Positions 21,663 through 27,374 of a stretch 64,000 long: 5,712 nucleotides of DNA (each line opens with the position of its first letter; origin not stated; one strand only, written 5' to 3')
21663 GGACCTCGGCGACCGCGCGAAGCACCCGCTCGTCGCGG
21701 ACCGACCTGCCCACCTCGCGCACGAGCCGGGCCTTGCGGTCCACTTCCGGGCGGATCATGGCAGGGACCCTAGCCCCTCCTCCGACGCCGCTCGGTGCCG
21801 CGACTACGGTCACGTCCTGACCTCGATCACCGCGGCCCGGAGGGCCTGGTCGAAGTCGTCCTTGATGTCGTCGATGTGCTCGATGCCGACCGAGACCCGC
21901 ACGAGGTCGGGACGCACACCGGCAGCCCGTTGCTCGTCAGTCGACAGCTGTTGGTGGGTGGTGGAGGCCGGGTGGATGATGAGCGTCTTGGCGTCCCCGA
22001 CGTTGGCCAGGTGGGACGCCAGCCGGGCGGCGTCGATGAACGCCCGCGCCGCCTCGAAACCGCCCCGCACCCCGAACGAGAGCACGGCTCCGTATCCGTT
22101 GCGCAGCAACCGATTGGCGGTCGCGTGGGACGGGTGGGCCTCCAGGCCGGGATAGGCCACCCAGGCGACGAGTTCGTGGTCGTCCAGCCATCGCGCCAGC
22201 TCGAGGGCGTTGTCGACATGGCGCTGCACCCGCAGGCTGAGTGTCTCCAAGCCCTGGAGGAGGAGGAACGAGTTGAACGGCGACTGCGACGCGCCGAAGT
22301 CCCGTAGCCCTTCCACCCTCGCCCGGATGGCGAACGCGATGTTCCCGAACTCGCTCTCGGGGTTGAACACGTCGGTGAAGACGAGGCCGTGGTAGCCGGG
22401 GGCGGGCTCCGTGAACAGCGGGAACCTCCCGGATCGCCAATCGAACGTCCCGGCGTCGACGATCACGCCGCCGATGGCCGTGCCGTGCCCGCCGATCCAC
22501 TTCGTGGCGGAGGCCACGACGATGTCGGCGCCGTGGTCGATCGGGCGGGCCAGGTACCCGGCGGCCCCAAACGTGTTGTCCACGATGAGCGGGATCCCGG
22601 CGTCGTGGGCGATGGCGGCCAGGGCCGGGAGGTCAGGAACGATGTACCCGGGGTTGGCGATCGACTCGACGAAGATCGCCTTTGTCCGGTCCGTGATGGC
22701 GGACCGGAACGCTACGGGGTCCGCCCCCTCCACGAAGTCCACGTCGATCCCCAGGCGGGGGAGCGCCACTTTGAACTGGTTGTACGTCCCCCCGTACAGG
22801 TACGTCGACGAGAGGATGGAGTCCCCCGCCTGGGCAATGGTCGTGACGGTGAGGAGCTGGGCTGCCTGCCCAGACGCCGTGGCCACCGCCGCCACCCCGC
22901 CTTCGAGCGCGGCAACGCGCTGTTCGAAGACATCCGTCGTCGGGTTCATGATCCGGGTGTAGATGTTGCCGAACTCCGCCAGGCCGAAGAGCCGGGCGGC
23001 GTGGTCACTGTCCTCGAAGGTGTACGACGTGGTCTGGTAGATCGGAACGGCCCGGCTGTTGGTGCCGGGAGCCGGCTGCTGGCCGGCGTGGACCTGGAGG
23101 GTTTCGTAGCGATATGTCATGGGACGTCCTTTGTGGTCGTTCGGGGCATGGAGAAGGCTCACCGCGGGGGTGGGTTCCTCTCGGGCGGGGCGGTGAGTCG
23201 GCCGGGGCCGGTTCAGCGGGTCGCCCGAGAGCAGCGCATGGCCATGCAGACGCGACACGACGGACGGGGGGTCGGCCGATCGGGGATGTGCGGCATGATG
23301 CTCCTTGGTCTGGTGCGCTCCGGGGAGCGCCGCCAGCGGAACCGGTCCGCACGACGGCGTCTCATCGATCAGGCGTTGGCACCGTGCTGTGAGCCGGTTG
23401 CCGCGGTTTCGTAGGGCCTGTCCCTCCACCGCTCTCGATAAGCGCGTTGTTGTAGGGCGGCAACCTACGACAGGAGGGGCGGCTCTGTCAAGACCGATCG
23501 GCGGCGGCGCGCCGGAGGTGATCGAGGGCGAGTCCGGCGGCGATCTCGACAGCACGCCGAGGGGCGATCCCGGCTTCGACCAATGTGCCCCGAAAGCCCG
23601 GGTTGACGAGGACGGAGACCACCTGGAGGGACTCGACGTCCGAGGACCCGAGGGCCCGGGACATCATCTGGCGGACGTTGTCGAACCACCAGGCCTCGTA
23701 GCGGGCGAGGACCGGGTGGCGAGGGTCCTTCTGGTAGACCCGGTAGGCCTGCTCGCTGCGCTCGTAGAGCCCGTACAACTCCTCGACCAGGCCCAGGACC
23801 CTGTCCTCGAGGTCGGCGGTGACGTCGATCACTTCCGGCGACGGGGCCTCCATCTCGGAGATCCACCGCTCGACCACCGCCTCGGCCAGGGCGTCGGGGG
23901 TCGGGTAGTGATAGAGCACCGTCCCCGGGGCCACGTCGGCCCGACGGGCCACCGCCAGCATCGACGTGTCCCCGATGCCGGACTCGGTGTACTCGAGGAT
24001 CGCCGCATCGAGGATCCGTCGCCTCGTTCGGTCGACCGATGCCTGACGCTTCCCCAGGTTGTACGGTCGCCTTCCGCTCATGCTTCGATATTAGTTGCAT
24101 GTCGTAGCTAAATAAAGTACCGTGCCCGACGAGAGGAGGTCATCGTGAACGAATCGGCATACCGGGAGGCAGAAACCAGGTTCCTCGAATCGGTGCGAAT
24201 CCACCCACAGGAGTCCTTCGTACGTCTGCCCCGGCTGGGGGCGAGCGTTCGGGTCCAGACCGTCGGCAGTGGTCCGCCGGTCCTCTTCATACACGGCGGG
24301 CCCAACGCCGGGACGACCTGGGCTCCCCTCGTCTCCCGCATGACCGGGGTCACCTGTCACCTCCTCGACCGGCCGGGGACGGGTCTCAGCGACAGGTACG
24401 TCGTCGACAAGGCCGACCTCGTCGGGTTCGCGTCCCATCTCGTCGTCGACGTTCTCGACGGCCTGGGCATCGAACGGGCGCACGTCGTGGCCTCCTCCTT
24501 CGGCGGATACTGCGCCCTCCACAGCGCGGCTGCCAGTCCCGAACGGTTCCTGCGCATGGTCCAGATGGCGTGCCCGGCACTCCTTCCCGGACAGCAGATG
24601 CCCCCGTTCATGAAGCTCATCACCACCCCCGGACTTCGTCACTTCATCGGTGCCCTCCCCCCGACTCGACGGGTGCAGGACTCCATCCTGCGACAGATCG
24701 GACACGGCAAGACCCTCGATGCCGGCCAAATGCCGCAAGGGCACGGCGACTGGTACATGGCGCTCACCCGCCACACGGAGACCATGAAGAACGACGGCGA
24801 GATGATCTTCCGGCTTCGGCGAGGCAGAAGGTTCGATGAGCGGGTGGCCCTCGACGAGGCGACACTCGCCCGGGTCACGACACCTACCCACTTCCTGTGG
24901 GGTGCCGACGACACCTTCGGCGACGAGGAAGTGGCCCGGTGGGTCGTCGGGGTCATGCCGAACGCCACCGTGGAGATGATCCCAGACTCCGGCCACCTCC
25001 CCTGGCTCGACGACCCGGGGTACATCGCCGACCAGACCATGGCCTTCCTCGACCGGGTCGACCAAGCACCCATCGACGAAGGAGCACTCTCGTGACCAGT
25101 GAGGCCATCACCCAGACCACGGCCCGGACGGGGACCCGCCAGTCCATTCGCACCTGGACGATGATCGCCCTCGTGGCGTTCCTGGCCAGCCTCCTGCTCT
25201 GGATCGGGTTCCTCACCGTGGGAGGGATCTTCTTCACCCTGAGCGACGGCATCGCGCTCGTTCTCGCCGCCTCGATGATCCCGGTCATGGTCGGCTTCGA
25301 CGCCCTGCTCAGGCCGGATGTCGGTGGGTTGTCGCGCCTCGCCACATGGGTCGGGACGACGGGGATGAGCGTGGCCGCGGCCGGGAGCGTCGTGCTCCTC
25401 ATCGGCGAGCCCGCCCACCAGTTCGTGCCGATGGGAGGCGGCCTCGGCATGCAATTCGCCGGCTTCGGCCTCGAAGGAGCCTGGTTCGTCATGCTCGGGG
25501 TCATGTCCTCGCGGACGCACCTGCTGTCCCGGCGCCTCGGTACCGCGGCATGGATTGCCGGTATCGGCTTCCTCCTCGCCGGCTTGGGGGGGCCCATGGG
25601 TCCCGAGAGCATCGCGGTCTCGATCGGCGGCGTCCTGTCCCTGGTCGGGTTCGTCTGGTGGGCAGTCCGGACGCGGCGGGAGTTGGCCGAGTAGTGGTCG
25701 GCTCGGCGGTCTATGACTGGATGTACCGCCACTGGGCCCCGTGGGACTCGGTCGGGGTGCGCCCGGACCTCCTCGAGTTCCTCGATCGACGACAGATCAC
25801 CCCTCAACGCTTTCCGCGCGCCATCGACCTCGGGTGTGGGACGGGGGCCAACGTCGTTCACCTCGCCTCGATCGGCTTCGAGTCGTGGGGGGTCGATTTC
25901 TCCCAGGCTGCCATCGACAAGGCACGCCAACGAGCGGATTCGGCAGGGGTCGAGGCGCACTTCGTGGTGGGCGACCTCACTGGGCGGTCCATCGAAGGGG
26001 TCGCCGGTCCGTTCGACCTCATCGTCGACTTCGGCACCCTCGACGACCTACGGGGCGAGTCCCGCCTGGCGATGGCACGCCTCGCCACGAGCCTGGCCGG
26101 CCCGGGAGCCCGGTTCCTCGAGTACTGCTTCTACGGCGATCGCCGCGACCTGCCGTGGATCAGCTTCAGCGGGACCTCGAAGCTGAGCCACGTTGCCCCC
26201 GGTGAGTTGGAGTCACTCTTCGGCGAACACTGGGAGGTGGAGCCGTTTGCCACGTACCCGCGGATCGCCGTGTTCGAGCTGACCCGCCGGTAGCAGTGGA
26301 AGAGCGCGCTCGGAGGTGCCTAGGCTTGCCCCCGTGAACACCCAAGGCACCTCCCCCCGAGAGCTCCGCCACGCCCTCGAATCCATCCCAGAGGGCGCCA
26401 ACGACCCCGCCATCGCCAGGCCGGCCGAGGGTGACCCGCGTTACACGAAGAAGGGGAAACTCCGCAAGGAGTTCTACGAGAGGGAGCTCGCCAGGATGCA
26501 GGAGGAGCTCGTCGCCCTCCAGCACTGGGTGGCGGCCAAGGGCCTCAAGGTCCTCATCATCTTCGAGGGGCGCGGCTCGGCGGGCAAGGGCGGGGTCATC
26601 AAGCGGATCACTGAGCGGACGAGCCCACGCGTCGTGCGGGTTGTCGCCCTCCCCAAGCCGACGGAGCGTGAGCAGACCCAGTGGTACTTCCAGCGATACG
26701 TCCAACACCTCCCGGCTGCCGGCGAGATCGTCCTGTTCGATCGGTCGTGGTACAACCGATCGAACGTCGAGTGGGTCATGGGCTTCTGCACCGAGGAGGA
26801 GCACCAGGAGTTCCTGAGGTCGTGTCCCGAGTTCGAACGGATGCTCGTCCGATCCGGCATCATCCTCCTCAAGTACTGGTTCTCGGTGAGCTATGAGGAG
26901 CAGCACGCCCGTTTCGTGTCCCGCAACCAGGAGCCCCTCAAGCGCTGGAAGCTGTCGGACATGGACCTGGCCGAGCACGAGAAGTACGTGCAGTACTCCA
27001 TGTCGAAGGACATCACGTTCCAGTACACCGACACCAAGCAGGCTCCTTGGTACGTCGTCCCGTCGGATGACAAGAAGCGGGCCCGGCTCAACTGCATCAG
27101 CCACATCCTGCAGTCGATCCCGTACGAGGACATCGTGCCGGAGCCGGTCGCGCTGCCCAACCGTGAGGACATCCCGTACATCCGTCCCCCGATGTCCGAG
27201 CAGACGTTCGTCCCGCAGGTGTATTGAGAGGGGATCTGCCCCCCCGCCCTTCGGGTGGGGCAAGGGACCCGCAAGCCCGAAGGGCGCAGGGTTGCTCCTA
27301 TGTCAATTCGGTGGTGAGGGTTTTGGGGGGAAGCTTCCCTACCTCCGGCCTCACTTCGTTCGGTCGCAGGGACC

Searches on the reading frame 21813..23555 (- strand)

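Call 40: search_protein_families(library=pfam, proteins=[window:21813-23555:-], max_evalue=0.0001)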
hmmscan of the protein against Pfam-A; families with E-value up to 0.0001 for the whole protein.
window:21813-23555:- (581 aa): 5 families
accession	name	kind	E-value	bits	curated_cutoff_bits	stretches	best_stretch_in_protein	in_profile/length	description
PF01053.26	Cys_Met_Meta_PP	-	2.3e-132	441.6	27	1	151-572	1-380/381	Cys/Met metabolism PLP-dependent enzyme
PF01041.23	DegT_DnrJ_EryC1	-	8.5e-09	35.5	19.8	1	203-327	22-146/360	DegT/DnrJ/EryC1/StrS aminotransferase family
PF00155.27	Aminotran_1_2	-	1.3e-08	34.9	19.7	1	207-368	44-235/361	Aminotransferase class I and II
PF00266.25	Aminotran_5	-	5.1e-05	22.8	21.5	1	267-360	111-209/371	Aminotransferase class-V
PF01212.27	Beta_elim_lyase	-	5.3e-05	23.1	27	0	204-368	31-212/288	Beta-eliminating lyase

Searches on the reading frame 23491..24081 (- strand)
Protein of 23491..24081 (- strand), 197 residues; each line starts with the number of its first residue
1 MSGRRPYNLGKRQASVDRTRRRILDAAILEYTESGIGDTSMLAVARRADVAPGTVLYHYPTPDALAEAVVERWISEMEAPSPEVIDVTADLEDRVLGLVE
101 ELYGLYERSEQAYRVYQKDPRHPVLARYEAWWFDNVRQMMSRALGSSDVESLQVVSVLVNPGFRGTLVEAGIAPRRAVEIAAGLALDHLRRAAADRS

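Call 40: search_protein_families(library=pfam, proteins=[window:23491-24081:-], max_evalue=0.0001)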
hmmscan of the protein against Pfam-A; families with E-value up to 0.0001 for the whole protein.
window:23491-24081:- (197 aa): 1 family
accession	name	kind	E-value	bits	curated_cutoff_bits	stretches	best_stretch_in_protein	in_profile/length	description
PF00440.29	TetR_N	-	1.9e-08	34.4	24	1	23-69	1-47/47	Bacterial regulatory proteins, tetR family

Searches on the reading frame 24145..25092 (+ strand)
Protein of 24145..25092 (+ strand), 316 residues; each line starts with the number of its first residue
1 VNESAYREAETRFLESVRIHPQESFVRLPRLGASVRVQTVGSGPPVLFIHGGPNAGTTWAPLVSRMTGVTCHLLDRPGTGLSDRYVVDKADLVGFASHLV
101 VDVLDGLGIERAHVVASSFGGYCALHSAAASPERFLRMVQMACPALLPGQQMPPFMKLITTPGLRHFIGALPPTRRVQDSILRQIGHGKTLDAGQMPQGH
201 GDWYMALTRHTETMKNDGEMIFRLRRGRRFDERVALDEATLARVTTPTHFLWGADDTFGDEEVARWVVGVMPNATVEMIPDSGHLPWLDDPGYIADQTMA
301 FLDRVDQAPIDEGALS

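Call 40: search_protein_families(library=pfam, proteins=[window:24145-25092:+], max_evalue=0.0001)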
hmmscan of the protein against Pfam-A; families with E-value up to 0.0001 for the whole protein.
window:24145-25092:+ (316 aa): 3 families
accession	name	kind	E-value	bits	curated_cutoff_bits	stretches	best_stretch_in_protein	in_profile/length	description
PF12697.13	Abhydrolase_6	-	2.7e-18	67.9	26.3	1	46-296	1-216/217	Alpha/beta hydrolase family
PF00561.26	Abhydrolase_1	-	2.8e-18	66.9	25.8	1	44-152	1-113/245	alpha/beta hydrolase fold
PF12146.15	Hydrolase_4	-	1.3e-07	31.7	27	1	46-285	7-233/239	Serine aminopeptidase, S33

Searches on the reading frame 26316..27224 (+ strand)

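Call 40: search_protein_families(library=pfam, proteins=[window:26316-27224:+], max_evalue=0.0001)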
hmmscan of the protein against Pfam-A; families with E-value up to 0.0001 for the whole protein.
window:26316-27224:+ (303 aa): 1 family
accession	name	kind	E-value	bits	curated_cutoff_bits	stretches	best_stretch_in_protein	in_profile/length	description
PF03976.20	PPK2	-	1.6e-99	332.6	22.3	1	49-272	2-225/229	Polyphosphate kinase 2 (PPK2)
